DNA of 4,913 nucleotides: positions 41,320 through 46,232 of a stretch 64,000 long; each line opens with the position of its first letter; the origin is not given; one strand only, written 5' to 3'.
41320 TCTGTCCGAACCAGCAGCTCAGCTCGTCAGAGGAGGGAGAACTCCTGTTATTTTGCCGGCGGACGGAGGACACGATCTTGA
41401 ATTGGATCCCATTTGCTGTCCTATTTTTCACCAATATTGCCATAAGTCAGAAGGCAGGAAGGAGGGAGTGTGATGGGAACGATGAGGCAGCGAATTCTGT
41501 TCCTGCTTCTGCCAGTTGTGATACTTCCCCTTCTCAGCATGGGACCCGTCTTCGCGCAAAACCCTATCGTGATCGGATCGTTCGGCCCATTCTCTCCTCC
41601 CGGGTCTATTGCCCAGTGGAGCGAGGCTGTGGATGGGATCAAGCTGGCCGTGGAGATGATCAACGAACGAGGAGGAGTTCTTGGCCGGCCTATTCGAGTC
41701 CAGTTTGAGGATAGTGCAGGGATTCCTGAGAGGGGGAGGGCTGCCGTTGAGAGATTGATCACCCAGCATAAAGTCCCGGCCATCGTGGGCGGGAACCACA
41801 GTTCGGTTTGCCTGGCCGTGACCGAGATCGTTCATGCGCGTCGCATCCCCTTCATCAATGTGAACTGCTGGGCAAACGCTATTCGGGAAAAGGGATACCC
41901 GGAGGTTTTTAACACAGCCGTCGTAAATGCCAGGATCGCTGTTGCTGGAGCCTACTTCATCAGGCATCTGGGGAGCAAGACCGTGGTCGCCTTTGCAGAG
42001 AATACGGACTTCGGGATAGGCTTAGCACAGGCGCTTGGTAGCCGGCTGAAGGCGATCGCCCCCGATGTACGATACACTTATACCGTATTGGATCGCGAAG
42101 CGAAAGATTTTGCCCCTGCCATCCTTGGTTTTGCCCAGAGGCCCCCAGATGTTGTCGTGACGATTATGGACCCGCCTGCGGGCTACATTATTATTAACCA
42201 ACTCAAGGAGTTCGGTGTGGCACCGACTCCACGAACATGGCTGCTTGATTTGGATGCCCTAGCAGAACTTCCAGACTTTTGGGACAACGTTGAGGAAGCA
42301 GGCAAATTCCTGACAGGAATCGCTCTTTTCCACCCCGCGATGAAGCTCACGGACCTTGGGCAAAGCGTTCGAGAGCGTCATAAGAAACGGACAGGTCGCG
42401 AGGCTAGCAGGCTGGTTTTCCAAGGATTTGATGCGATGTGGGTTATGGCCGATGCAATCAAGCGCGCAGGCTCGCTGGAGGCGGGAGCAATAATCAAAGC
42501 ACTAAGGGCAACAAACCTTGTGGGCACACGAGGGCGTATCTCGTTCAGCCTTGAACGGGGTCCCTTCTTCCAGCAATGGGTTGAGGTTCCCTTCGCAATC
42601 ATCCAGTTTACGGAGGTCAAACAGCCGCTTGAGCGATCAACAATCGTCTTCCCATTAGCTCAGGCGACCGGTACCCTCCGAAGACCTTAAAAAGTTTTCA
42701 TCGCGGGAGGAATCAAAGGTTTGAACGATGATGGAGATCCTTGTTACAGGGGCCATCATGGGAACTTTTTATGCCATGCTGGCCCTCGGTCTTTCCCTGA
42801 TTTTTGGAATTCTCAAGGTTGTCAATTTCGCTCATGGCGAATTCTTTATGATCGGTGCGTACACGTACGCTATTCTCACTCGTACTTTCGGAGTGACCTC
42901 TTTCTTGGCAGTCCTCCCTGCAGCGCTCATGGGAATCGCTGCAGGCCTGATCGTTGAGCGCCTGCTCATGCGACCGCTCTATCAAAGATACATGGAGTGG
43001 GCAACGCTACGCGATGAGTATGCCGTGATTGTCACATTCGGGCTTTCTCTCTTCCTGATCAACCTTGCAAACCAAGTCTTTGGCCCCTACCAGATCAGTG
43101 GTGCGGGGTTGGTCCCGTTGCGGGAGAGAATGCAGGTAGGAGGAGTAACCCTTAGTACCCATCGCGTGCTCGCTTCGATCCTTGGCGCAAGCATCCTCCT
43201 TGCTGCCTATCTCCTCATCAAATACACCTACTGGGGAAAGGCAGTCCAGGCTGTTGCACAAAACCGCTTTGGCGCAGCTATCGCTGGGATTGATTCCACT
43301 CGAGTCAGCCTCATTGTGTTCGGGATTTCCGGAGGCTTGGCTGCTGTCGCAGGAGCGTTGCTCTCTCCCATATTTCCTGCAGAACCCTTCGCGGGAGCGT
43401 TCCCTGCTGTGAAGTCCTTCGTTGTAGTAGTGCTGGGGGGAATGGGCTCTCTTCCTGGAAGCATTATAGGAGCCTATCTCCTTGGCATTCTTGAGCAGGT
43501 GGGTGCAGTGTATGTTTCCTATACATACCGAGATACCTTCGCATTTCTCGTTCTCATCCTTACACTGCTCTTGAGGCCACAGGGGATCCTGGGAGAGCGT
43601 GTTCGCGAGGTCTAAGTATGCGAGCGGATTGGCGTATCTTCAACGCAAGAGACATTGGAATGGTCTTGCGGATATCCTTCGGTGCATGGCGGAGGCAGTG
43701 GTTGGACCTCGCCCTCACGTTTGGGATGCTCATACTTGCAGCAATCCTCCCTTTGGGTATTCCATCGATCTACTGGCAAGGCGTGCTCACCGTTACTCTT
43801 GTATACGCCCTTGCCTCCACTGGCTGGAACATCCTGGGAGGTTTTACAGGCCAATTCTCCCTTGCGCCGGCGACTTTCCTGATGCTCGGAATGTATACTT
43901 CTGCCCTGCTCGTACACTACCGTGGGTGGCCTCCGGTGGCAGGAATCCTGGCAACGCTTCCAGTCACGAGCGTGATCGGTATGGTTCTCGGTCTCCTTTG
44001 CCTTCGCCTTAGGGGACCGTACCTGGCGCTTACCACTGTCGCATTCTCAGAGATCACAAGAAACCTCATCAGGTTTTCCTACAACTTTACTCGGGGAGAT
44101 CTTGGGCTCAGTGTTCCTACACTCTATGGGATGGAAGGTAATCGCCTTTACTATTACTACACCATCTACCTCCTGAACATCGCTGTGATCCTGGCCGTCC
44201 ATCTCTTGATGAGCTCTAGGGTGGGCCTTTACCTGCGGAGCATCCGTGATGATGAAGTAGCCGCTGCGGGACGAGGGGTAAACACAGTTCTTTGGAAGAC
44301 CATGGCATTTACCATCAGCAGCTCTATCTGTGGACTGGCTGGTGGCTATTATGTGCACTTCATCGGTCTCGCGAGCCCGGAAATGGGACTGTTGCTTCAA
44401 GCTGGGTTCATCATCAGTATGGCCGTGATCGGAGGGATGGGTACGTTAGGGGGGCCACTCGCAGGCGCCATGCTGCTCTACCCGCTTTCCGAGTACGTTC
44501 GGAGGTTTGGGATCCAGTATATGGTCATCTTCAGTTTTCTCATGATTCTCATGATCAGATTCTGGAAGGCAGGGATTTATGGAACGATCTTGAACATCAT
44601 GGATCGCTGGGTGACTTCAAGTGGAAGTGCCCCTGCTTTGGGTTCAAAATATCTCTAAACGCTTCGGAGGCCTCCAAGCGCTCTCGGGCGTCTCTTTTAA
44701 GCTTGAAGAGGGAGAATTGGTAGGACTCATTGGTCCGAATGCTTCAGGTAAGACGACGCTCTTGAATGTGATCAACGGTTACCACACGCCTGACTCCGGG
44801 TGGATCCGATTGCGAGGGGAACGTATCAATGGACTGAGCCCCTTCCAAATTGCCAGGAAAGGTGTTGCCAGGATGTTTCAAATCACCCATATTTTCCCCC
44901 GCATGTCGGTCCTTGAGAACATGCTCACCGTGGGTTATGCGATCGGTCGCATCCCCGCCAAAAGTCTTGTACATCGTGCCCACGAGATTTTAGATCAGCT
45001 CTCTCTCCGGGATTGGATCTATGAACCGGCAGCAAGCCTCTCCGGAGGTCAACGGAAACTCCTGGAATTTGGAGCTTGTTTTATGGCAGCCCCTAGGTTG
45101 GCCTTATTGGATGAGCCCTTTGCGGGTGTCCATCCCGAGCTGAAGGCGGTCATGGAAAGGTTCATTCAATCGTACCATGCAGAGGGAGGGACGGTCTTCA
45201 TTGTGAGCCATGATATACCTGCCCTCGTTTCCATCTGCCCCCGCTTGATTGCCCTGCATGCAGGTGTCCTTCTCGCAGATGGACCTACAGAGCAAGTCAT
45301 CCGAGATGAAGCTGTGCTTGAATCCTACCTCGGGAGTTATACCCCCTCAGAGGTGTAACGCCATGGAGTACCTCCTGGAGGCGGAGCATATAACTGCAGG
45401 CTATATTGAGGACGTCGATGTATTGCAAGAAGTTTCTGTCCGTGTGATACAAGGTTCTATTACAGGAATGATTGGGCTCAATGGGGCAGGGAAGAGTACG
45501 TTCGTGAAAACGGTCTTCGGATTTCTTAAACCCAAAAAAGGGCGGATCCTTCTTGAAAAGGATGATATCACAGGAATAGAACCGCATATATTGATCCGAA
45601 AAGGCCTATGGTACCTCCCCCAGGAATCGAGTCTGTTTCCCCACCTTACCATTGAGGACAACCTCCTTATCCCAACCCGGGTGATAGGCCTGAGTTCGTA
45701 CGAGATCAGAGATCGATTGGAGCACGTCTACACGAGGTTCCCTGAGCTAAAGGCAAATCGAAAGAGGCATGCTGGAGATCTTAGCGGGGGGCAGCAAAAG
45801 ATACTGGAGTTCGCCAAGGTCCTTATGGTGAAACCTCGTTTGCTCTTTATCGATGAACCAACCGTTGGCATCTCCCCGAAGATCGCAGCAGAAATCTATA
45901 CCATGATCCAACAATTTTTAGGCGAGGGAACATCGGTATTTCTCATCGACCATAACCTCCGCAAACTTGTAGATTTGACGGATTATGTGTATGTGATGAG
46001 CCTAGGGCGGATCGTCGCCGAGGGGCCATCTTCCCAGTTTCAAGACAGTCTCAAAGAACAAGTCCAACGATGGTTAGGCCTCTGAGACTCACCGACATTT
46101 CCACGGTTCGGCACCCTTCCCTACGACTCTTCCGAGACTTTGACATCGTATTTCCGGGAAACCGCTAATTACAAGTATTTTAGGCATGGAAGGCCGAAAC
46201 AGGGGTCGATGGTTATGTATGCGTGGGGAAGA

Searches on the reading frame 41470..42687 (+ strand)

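Call 6: search_protein_families(library=pfam, proteins=[window:41470-42687:+], max_evalue=0.00001)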
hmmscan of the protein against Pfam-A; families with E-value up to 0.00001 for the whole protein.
window:41470-42687:+ (406 aa): 3 families
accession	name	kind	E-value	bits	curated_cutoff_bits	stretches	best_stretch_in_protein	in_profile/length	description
PF13458.12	Peripla_BP_6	-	1.4e-49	170.1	31.7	1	32-368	1-331/343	Periplasmic binding protein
PF01094.35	ANF_receptor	-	1e-26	94.3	25.4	1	57-359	6-334/353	Receptor family ligand binding region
PF13433.12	Peripla_BP_5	-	6.8e-12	45.6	27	1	41-358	7-319/363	Periplasmic binding protein domain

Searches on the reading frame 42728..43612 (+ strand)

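Call 6: search_protein_families(library=pfam, proteins=[window:42728-43612:+], max_evalue=0.00001)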
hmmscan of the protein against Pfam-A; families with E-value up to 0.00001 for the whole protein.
window:42728-43612:+ (295 aa): 1 family
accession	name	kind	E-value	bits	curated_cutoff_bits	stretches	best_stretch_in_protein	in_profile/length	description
PF02653.21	BPD_transp_2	-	3.5e-40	138.3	26.8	1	5-280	2-269/269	Branched-chain amino acid transport system / permease component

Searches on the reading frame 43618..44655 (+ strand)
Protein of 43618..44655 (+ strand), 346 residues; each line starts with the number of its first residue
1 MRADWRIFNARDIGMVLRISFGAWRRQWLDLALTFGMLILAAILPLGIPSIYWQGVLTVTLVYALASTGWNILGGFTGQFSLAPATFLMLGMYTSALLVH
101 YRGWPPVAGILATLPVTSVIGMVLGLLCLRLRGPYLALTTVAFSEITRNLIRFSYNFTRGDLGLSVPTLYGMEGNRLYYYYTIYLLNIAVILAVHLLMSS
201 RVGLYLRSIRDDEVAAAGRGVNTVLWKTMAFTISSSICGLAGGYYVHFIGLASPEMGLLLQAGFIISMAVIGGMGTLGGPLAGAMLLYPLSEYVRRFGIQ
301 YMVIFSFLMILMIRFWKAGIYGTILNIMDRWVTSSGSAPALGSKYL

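Call 6: search_protein_families(library=pfam, proteins=[window:43618-44655:+], max_evalue=0.00001)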
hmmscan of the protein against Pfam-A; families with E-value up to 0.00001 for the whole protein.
window:43618-44655:+ (346 aa): 1 family
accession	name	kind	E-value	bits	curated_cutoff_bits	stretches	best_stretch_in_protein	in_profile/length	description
PF02653.21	BPD_transp_2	-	3.9e-32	111.9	26.8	1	55-312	4-267/269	Branched-chain amino acid transport system / permease component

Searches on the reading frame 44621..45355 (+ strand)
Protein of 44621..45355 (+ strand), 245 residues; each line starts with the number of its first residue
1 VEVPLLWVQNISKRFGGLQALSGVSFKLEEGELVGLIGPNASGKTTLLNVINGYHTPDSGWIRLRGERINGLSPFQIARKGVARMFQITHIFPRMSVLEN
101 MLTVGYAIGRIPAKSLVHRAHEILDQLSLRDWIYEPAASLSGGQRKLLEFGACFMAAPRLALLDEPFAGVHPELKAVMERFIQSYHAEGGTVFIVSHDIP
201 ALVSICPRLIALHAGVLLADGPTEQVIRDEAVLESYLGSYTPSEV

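Call 6: search_protein_families(library=pfam, proteins=[window:44621-45355:+], max_evalue=0.00001)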
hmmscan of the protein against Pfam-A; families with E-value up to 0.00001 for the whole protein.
window:44621-45355:+ (245 aa): 2 families
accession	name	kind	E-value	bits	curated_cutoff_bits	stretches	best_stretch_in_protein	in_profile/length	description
PF00005.33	ABC_tran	-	1.6e-30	106.9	25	1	21-168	1-137/137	ABC transporter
PF13304.12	AAA_21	-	5e-13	50.2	27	1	134-204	232-304/304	AAA domain, putative AbiEii toxin, Type IV TA system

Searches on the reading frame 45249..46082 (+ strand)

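Call 6: search_protein_families(library=pfam, proteins=[window:45249-46082:+], max_evalue=0.00001)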
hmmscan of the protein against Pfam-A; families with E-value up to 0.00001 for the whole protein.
window:45249-46082:+ (278 aa): 2 families
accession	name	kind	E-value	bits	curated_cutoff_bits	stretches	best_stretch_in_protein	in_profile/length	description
PF00005.33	ABC_tran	-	1.8e-30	106.8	25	1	59-205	1-136/137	ABC transporter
PF13304.12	AAA_21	-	2.9e-10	41.1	27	0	166-232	226-295/304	AAA domain, putative AbiEii toxin, Type IV TA system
